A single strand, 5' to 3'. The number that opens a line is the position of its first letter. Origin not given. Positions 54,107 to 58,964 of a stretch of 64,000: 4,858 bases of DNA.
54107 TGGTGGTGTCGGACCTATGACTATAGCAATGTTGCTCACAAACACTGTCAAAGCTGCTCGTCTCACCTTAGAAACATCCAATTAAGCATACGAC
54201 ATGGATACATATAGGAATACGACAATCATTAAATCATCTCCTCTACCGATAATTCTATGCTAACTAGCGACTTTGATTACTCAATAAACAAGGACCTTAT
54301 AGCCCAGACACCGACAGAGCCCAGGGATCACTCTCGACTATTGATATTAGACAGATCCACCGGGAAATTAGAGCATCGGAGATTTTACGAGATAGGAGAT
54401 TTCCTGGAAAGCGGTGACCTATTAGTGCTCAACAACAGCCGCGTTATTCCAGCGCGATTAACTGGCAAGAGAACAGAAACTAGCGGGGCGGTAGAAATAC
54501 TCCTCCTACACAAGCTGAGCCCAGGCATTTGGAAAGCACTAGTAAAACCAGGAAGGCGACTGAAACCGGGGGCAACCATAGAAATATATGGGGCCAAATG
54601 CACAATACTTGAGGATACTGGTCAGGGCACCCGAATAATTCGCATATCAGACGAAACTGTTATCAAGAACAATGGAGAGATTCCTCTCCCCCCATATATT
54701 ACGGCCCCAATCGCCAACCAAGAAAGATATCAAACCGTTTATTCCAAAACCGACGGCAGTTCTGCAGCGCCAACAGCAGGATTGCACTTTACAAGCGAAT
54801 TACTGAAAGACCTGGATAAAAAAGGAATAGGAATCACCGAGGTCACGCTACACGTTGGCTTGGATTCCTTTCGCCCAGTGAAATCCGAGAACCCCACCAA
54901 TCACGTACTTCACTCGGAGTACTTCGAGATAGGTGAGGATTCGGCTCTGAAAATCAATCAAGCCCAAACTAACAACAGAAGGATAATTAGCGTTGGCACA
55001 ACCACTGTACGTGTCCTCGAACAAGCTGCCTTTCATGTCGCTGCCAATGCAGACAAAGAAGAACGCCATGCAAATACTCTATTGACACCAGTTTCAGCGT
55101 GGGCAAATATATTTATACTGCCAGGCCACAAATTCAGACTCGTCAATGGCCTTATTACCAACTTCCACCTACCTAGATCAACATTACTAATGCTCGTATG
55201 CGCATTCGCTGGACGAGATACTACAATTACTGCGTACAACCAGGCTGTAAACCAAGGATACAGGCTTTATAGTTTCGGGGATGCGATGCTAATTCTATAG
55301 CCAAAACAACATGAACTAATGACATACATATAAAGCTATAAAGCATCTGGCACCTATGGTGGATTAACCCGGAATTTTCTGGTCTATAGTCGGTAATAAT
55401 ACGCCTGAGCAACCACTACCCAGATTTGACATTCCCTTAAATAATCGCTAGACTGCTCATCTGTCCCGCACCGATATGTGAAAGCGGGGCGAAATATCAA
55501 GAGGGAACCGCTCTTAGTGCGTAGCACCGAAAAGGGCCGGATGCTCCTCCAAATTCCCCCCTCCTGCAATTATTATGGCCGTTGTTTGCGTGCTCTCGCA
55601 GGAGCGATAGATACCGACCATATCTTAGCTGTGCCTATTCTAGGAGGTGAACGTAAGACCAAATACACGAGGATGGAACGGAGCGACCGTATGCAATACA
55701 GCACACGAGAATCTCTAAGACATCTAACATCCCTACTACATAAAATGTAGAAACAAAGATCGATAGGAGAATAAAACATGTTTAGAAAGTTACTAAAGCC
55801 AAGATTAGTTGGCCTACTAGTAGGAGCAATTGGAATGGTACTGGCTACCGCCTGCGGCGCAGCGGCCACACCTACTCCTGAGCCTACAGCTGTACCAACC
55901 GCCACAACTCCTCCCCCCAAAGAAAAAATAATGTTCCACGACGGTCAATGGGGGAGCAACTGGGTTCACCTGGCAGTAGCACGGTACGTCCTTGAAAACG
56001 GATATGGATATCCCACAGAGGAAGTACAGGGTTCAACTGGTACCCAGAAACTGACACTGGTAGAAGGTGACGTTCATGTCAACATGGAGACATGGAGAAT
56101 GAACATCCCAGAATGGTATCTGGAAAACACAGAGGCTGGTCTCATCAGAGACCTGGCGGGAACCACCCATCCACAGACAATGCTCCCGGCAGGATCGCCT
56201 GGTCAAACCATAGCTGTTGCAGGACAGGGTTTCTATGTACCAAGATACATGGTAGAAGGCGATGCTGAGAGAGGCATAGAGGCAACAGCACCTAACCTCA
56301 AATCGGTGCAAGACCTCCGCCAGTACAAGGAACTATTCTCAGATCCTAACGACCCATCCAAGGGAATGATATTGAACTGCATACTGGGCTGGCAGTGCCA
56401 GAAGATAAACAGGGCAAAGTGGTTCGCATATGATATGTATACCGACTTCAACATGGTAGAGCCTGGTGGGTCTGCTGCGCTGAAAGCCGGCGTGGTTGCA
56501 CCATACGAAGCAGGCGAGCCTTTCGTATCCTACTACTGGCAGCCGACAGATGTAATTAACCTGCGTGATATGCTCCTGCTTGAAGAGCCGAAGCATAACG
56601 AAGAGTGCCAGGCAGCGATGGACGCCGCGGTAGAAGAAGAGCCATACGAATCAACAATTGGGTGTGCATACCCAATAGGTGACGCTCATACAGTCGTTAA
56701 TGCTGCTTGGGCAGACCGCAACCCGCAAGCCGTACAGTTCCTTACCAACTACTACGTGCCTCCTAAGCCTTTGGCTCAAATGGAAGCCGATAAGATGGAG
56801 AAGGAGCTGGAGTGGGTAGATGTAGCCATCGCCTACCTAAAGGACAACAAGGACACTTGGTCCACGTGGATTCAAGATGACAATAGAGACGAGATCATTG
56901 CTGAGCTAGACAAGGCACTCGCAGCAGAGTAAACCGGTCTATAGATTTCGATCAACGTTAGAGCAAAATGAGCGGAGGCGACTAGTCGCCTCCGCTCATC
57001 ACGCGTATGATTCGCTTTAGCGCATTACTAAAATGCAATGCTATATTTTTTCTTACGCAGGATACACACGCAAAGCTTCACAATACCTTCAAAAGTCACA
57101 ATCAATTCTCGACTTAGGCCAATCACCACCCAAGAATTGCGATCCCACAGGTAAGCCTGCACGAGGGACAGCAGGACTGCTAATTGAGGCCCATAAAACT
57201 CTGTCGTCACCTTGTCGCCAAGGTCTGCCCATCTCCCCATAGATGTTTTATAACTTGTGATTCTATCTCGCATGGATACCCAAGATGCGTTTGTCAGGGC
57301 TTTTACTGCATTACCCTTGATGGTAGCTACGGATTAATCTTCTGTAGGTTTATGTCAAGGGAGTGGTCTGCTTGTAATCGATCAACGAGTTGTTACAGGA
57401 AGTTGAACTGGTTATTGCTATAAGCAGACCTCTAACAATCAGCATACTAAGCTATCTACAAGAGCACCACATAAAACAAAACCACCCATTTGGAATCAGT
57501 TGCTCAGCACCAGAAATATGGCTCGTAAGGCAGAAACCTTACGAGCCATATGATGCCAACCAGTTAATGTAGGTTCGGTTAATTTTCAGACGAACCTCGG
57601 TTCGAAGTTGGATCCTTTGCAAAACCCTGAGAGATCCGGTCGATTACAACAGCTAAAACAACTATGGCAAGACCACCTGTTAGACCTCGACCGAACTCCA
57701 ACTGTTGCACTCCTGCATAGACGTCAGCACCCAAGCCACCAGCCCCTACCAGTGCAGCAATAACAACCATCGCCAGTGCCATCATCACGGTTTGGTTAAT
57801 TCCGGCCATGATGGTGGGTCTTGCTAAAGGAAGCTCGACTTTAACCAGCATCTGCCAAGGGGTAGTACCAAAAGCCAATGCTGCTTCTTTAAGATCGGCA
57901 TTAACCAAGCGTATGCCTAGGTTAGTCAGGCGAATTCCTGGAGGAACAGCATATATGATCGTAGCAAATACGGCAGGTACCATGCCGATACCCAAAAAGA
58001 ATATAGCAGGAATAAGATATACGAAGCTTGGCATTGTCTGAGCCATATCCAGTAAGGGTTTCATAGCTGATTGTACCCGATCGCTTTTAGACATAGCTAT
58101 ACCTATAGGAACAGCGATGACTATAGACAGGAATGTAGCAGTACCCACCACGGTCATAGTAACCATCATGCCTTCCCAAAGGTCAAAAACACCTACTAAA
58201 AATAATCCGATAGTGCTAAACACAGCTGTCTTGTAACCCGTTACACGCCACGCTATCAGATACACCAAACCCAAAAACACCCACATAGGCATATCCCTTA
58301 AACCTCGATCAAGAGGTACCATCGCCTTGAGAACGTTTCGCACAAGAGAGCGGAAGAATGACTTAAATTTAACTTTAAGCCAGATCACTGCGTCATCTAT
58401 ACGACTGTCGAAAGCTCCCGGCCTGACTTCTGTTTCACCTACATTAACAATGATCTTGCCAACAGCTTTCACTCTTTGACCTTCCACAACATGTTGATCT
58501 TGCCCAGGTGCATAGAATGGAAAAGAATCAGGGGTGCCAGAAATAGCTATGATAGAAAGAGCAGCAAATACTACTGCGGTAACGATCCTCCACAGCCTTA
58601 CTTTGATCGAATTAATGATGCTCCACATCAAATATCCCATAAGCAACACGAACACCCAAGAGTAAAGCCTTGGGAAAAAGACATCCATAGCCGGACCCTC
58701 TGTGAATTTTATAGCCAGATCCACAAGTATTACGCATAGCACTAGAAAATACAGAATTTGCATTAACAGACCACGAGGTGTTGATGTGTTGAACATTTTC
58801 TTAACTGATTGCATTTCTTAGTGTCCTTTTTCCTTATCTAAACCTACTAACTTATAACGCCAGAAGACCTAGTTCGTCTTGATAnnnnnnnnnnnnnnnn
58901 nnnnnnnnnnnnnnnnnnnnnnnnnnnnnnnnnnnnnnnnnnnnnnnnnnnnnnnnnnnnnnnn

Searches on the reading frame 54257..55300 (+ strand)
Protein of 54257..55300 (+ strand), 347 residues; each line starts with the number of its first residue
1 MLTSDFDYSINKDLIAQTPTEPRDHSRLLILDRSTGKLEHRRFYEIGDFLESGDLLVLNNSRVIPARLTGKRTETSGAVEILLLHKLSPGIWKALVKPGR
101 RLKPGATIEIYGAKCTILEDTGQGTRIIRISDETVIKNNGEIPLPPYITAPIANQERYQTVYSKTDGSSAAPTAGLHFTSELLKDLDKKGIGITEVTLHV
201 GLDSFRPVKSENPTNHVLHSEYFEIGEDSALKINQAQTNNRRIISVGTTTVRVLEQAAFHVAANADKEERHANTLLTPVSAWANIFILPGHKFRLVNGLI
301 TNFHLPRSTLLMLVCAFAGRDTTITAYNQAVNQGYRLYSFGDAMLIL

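Call 13: search_protein_families(library=pfam, proteins=[window:54257-55300:+])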
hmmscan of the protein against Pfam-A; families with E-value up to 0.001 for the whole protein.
window:54257-55300:+ (347 aa): 1 family
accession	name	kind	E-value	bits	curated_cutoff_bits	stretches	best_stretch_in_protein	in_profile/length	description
PF02547.20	Queuosine_synth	-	1.7e-126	422.2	25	1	3-346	1-322/322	Queuosine biosynthesis protein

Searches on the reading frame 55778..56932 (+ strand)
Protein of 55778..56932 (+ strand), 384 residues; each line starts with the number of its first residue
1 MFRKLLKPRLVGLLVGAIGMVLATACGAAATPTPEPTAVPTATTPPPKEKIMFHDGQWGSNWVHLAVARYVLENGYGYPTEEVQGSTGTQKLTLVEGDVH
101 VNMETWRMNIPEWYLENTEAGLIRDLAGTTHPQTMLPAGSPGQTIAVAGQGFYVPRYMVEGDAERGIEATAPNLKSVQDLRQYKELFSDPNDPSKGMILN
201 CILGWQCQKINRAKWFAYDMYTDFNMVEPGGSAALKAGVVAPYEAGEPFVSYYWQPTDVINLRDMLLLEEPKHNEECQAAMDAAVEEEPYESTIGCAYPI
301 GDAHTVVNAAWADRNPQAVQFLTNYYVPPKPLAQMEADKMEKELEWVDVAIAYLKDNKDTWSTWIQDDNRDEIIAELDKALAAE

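Call 13: search_protein_families(library=pfam, proteins=[window:55778-56932:+])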
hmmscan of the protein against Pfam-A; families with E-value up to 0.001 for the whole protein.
window:55778-56932:+ (384 aa): 1 family
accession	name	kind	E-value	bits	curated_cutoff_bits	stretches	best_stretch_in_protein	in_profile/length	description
PF04069.17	OpuAC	-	1.4e-29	103.9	21.2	1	57-355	9-256/257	Substrate binding domain of ABC-type glycine betaine transport system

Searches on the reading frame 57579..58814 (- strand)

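Call 13: search_protein_families(library=pfam, proteins=[window:57579-58814:-])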
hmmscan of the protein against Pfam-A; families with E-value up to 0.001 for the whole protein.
window:57579-58814:- (411 aa): 1 family
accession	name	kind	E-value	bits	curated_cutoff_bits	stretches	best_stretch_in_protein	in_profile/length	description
PF00528.27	BPD_transp_1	-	3.2e-23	82.8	26.4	1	235-396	2-176/184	Binding-protein-dependent transport system inner membrane component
